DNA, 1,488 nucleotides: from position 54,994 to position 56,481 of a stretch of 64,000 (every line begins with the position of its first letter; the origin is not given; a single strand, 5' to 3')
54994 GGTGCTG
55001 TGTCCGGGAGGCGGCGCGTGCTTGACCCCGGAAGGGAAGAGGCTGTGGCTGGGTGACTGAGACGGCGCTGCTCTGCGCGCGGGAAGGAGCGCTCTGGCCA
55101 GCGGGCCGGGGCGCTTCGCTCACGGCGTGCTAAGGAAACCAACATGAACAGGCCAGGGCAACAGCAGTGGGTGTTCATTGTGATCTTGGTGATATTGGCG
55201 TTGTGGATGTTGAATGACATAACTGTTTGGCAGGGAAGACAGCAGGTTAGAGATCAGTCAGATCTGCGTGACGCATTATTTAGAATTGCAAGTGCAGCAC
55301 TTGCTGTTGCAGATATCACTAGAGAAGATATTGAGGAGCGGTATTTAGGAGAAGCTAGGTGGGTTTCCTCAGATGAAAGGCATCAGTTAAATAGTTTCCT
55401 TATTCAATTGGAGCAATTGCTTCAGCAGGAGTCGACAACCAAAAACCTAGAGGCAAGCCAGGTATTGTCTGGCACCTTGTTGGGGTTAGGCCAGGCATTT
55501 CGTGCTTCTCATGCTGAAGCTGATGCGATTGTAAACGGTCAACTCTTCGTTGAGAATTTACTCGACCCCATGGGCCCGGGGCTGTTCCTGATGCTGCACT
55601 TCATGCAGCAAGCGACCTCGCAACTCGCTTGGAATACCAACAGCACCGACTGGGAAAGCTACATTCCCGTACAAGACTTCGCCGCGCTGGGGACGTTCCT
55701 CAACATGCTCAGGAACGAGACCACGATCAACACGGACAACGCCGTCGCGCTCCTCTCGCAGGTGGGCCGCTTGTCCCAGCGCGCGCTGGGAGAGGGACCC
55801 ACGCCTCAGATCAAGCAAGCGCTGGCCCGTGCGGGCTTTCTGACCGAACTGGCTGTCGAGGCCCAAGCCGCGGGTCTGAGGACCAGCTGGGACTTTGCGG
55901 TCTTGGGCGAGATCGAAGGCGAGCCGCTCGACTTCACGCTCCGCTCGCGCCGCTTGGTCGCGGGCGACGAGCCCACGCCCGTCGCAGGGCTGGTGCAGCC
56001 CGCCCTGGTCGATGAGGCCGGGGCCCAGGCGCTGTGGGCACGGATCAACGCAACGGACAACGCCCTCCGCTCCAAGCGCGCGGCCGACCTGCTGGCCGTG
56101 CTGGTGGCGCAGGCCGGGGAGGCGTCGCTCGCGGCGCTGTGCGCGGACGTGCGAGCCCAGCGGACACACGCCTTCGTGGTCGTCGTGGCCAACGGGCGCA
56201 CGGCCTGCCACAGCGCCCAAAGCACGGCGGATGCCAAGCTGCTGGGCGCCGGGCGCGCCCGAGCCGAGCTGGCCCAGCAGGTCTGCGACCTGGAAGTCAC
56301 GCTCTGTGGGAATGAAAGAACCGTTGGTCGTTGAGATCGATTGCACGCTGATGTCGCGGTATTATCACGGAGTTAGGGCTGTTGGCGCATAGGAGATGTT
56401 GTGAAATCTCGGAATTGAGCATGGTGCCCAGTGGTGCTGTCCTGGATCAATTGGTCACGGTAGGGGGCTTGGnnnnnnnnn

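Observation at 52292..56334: Tandem pair of paralogous membrane/lipoprotein genes of unknown function sharing a ~330-aa module with a conserved Cys-containing C-terminal tail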

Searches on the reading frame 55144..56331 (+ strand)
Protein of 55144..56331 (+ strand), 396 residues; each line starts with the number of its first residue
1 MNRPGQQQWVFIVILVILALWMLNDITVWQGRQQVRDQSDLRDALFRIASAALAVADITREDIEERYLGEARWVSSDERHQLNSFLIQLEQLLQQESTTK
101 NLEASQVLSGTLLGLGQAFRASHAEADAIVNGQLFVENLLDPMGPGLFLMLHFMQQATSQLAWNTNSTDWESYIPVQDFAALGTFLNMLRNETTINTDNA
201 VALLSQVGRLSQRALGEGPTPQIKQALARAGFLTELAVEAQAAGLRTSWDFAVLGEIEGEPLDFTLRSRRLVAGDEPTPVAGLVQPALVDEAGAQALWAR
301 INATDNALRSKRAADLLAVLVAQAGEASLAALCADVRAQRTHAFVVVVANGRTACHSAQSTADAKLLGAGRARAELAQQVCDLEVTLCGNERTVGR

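Call 4: search_protein_families(library=pfam, proteins=[window:55144-56331:+], max_evalue=1)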
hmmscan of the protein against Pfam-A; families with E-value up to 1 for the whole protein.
window:55144-56331:+ (396 aa): 1 family
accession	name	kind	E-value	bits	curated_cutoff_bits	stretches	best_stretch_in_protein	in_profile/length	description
PF19491.4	DUF6026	-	0.56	10.6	26.6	0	77-98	27-48/51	Family of unknown function (DUF6026)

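Call 5: search_protein_families(library=ncbifam, proteins=[window:55144-56331:+], max_evalue=1)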
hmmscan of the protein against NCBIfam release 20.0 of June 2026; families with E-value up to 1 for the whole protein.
window:55144-56331:+ (396 aa): 0 families

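Call 6: find_homologous_proteins(query=window:55144-56331:+)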
Query window:55144-56331:+ (396 aa): 3 proteins with E <= 0.001 among 8000 candidates.
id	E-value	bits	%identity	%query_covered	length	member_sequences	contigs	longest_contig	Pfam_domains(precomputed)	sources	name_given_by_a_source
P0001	2.8e-157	542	100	64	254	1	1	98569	-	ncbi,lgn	-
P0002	1.5e-106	375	72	63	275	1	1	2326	-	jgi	-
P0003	1.1e-95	339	51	98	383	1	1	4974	-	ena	-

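Call 9: find_encoding_contigs(protein=P0003, flank=10000)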
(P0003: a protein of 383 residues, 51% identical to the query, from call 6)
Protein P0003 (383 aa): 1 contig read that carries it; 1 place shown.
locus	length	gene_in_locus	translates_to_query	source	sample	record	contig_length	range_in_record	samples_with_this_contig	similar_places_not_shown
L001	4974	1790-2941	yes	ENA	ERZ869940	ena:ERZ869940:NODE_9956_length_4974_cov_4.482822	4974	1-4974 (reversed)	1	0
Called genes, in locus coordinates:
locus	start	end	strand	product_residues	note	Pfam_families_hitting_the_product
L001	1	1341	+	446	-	?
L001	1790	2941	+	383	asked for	-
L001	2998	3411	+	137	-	-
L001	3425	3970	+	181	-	PF10502:Peptidase_S26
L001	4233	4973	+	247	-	?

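Call 10: find_encoding_contigs(protein=P0002, flank=10000)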
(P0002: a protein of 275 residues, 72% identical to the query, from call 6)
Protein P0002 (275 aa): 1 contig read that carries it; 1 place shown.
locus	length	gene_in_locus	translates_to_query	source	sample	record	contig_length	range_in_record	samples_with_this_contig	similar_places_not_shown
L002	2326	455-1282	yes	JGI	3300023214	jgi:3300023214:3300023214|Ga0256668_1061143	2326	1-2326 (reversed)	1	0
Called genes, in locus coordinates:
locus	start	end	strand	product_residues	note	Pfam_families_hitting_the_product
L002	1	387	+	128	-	?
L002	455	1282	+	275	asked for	-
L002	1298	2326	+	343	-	?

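Call 15: find_encoding_contigs(protein=P0001, flank=10000)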
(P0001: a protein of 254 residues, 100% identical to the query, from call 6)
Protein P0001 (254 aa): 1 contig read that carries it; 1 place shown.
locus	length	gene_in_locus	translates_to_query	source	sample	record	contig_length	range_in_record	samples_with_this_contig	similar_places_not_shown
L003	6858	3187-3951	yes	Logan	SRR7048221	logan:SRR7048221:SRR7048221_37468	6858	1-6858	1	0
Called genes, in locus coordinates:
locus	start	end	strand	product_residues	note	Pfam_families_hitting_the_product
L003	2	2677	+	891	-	?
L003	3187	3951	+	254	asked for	-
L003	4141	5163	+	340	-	PF00710:Asparaginase, PF17763:Asparaginase_C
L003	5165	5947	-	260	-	PF00459:Inositol_P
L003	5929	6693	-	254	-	PF01975:SurE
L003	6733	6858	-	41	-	?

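Call 20: search_protein_representatives(protein=window:55144-56331:+)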
Query: 396 residues. Proteins with E-value up to 0.001 (for the whole library): 6; up to 1e-10: 5; up to 1e-30: 3. The best 6 are listed.
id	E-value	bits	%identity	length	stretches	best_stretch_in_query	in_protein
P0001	9.0e-158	541.5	100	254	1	143-396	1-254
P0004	4.7e-114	397.7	57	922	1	21-392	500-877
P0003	3.3e-96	339.0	53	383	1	1-389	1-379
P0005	1.9e-21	93.1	26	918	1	27-388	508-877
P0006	3.8e-19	85.5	50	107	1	1-108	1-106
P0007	1.4e-04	37.6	37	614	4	109-172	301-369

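Call 22: find_encoding_contigs(protein=P0005, flank=10000)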
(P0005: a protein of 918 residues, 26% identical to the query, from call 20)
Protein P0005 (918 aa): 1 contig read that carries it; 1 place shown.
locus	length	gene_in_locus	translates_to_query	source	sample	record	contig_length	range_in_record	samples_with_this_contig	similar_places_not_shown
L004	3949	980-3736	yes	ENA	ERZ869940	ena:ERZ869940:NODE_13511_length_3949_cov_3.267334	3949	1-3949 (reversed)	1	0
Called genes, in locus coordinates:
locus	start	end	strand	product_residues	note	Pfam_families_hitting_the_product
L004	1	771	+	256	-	?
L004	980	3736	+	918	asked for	-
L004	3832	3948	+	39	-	?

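Call 34: find_related_loci(query=A3, collection=genome_contigs, flank=10000)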
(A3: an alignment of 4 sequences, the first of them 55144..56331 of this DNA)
Query A3 (396 aa) in genome_contigs; peptide patterns used: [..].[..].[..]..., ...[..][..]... (x = any residue, [..] = any of these).
82 stretches matched a pattern, but none encodes a relative of the query by tblastn (E <= 1e-3).

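Call 35: find_related_loci(query=A3, collection=metagenome_contigs, flank=10000)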
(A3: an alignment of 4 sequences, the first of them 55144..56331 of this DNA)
Query A3 (396 aa) in metagenome_contigs; peptide patterns used: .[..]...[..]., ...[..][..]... (x = any residue, [..] = any of these).
371 stretches matched a pattern, but none encodes a relative of the query by tblastn (E <= 1e-3).

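Call 39: search_protein_families(library=padloc, proteins=[window:55144-56331:+, P0005, P0003], max_evalue=1)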
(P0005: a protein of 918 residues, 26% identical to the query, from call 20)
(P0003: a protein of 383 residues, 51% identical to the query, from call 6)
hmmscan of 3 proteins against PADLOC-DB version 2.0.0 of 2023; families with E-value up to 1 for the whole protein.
window:55144-56331:+ (396 aa): 0 families

P0005 (918 aa): 0 families

P0003 (383 aa): 0 families

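Call 40: search_solved_structures(query=A2, max_evalue=10)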
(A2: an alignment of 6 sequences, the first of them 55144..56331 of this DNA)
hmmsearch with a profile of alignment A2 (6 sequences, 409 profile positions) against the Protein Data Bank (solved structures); distinct sequences matched with E-value up to 10: 1.
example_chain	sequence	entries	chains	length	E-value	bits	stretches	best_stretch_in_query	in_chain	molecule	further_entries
8t8k_A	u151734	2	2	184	0.23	13.4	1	22-99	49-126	DUF507 family protein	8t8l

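Call 42: predict_structure(alignment_id=A2)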
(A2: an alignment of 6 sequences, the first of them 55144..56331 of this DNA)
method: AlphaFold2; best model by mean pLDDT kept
length: 396 residues; sequences in the alignment: 6
mean_pLDDT: 61.0   pTM: 0.57
mean pLDDT of the five models: 61.0, 60.7, 59.0, 56.4, 47.5
residues with pLDDT >= 90: 35; 70-90: 103; 50-70: 104; < 50: 154
segments of 3 or more residues with pLDDT < 50: 1-3, 23-146, 156-164, 193-196, 390-396
pLDDT, mean of each block of 10 residues (from residue 1): 54 67 45 35 40 35 37 42 47 40 40 42 39 41 49 50 49 53 56 51 64 67 71 66 66 60 83 77 85 89 87 81 87 91 91 89 77 85 72 29
secondary structure, 60 per line:
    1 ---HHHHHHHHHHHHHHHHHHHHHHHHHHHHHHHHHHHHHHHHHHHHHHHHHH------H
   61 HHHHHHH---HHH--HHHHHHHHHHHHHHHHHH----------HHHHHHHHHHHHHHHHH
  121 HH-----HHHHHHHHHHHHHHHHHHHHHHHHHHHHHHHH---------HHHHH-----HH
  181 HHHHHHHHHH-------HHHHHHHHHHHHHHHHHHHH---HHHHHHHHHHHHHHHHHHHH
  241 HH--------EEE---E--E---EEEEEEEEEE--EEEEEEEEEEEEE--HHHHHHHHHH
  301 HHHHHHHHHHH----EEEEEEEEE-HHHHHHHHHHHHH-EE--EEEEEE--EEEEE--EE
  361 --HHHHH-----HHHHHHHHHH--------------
elements in order: H4-53 H60-67 H76-93 H104-122 H128-159 H169-173 H179-190 H198-217 H221-242 E251-253 E264-273 E276-288 H291-311 E316-324 H326-338 E344-349 E352-356 H363-367 H373-382

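Call 56: search_protein_families(library=pfam, proteins=[L001:34-1338:+, L001:2998-3408:+, L001:3425-3967:+, L001:4233-4973:+, P0005], max_evalue=0.1)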
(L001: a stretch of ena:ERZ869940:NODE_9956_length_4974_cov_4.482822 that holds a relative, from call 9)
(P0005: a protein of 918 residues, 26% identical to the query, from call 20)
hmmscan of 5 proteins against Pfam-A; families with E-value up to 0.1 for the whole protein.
L001:34-1338:+ (435 aa): 2 families
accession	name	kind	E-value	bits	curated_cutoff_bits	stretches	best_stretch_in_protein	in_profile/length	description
PF13229.12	Beta_helix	-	6.8e-05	23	25.9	1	320-395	75-149/158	Right handed beta helix region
PF05248.17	Adeno_E3A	-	0.067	13.7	25.2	0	130-185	36-89/104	Adenovirus E3A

L001:2998-3408:+ (137 aa): 0 families

L001:3425-3967:+ (181 aa): 1 family
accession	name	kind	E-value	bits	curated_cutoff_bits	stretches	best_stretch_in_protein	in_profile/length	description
PF10502.14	Peptidase_S26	-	2.8e-24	86.4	22.9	1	10-167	5-163/168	Signal peptidase, peptidase S26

L001:4233-4973:+ (247 aa): 1 family
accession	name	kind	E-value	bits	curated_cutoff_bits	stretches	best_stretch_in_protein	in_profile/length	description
PF00211.25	Guanylate_cyc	-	1.3e-18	67.6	21.9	1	1-147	12-171/183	Adenylate and Guanylate cyclase catalytic domain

P0005 (918 aa): 2 families
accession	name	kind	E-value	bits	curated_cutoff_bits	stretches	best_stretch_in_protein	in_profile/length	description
PF16224.10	DUF4883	-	0.016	16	27.1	0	797-841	14-58/119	DOmain of unknown function (DUF4883)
PF07315.17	DUF1462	-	0.054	14.3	25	0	819-862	46-89/93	Protein of unknown function (DUF1462)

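Call 64: fold_search(model_id=the predicted structure, library=pdb)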
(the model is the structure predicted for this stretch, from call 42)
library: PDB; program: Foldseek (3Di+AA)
matches with E <= 10: 487; with E <= 0.001: 0
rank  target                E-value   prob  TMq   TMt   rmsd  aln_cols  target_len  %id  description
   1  1wtd_A                1.1e-01  0.60  0.22  0.31  15.8       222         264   12  Crystal structure of type II restrcition endonuclease, EcoO109I DNA-free form (released 2004-12-14)
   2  9pcp_Q                2.2e-01  0.08  0.12  0.07  26.0       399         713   10  NER dual incision complex - NoG (released 2026-04-01)
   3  24io_B                2.9e-01  0.18  0.16  0.18  14.8       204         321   11  Crystal structure of the RelSeq N-terminal domain from Streptococcus equisimilis in complex with pppGpp (released 2026-03-18)
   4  7tib_B                3.5e-01  0.18  0.13  0.16  15.3       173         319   16  Structure of the yeast clamp loader (Replication Factor C RFC) bound to the open sliding clamp (Proliferating Cell Nuc (released 2022-02-16)
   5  7udm_A                3.9e-01  0.11  0.11  0.15  22.0       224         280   10  Crystal structure of designed helical repeat protein RPB_PLP1_R6 in alternative conformation 1 (with peptide) (released 2023-03-22)
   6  1dc1_B                4.8e-01  0.06  0.12  0.14  20.6       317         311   10  RESTRICTION ENZYME BSOBI/DNA COMPLEX STRUCTURE: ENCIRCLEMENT OF THE DNA AND HISTIDINE-CATALYZED HYDROLYSIS WITHIN A CA (released 2001-02-21)
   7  6dkf_A                5.4e-01  0.80  0.14  0.29   3.8        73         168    8  Caseinolytic protease (ClpP) from Staphylococcus aureus mutant - V7A (released 2018-06-27)
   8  4emm_B                5.9e-01  0.63  0.13  0.27   4.1        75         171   11  Crystal structure of Staphylococcus aureus ClpP in compact conformation (released 2013-04-17)
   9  4emp_K                6.3e-01  0.77  0.14  0.27   3.7        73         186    8  Crystal structure of the mutant of ClpP E137A from Staphylococcus aureus (released 2013-04-17)
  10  6n80_G                6.3e-01  0.72  0.14  0.28   3.8        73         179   10  S. aureus ClpP bound to anti-4a (released 2019-06-26)
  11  8yd0_K                6.3e-01  0.72  0.14  0.27   3.7        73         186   20  CryoEM structure of M. tuberculosis ClpXP1P2 complex bound to bortezomib (released 2025-03-19)
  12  7fiv_B                6.6e-01  0.08  0.12  0.08  15.2       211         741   10  Crystal structure of the complex formed by Wolbachia cytoplasmic incompatibility factors CidA and CidBND1-ND2 from wPi (released 2022-04-06)
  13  6mx2_J                6.9e-01  0.72  0.14  0.27   3.8        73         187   12  Crystal Structure of ClpP1 from Clostridium difficile 630. (released 2018-11-14)
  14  3hln_1                7.3e-01  0.69  0.14  0.30   3.8        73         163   10  Crystal structure of ClpP A153C mutant with inter-heptamer disulfide bonds (released 2010-07-28)
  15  8oll_A                7.3e-01  0.54  0.14  0.26   7.5        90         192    8  Staphylococcus aureus ClpP in complex with the natural product beta-lactone inhibitor Cystargolide A at 2.7 A resoluti (released 2023-12-06)
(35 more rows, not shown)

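Call 72: search_protein_families(library=phrogs, proteins=[window:55144-56331:+, P0005, P0003, L001:34-1338:+, L001:2998-3408:+], max_evalue=0.1)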
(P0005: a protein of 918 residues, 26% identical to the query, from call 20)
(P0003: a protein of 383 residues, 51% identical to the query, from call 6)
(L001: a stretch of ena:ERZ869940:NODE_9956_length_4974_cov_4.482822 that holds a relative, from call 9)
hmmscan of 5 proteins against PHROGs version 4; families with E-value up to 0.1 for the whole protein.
window:55144-56331:+ (396 aa): 1 family
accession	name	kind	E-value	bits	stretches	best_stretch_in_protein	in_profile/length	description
phrog_6684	-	unknown function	0.057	14.9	0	223-262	35-74/77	-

P0005 (918 aa): 0 families

P0003 (383 aa): 0 families

L001:34-1338:+ (435 aa): 0 families

L001:2998-3408:+ (137 aa): 0 families

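Call 77: find_related_loci(query=A3, collection=viral_contigs, flank=10000)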
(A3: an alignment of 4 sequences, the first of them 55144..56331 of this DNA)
Query A3 (396 aa) in viral_contigs; peptide patterns used: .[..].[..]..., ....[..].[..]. (x = any residue, [..] = any of these).
36 stretches matched a pattern, but none encodes a relative of the query by tblastn (E <= 1e-3).

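Call 82: fold_search(model_id=the predicted structure, library=viral)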
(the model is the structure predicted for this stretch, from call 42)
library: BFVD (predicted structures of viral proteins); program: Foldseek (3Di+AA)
matches with E <= 10: 267; with E <= 0.001: 0
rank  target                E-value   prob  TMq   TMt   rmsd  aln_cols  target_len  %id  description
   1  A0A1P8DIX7            1.7e-02  0.57  0.21  0.23  19.5       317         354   12  (no name in the UniProt tables at hand)
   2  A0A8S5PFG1            3.6e-02  0.54  0.24  0.24  23.9       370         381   11  Antitoxin [Siphoviridae sp. ctvNP11]
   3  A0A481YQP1            1.4e-01  0.18  0.14  0.21  15.8       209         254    7  Uncharacterized protein [Marseillevirus LCMAC101]
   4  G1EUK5                1.4e-01  0.12  0.11  0.09  18.3       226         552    8  Uncharacterized protein ORF 50 [Bovine herpesvirus 4]
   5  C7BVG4                2.0e-01  0.21  0.18  0.27  15.9       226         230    7  Hypothetical cyanophage protein [Synechococcus phage S-RSM4]
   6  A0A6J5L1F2            2.4e-01  0.93  0.14  0.24   3.7        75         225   17  ClpP Protease subunit of ATP-dependent Clp proteases [uncultured Caudovirales phage]
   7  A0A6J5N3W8            2.7e-01  0.77  0.14  0.15   4.0        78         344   15  ATP-dependent Clp protease proteolytic subunit [uncultured Caudovirales phage]
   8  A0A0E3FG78            2.8e-01  0.16  0.17  0.20  14.4       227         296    7  Uncharacterized protein [Synechococcus phage ACG-2014i]
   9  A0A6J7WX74            4.2e-01  0.05  0.10  0.08  17.1       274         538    9  GroL Chaperonin GroEL (HSP60 family) [uncultured Caudovirales phage]
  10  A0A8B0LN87            4.5e-01  0.54  0.14  0.31   5.0        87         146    9  Uncharacterized protein [uncultured archaeal virus]
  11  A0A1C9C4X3            4.7e-01  0.10  0.17  0.13  49.5       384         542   10  Uncharacterized protein [Heterosigma akashiwo virus 01]
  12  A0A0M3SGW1            5.0e-01  0.75  0.14  0.11   4.3        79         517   11  (no name in the UniProt tables at hand)
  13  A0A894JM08            5.5e-01  0.08  0.10  0.11  23.6       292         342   15  (no name in the UniProt tables at hand)
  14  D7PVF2                5.5e-01  0.06  0.11  0.12  21.6       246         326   13  Uncharacterized protein pd15 (Fragment) [Acinetobacter phage phiAB2]
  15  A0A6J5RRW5            6.1e-01  0.85  0.14  0.27   2.9        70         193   11  ClpP Protease subunit of ATP-dependent Clp proteases [uncultured Caudovirales phage]
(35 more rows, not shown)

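Call 92: find_encoding_contigs(protein=P0006, flank=10000)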
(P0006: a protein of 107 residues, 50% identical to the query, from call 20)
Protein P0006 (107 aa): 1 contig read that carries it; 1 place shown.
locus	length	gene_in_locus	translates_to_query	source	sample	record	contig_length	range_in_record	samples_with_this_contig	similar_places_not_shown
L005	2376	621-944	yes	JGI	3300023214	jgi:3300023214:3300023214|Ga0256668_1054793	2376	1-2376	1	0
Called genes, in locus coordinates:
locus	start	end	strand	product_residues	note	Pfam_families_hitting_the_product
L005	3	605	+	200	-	?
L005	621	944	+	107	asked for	-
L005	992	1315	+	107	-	PF01527:HTH_Tnp_1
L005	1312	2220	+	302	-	PF13276:HTH_21, PF00665:rve, PF13683:rve_3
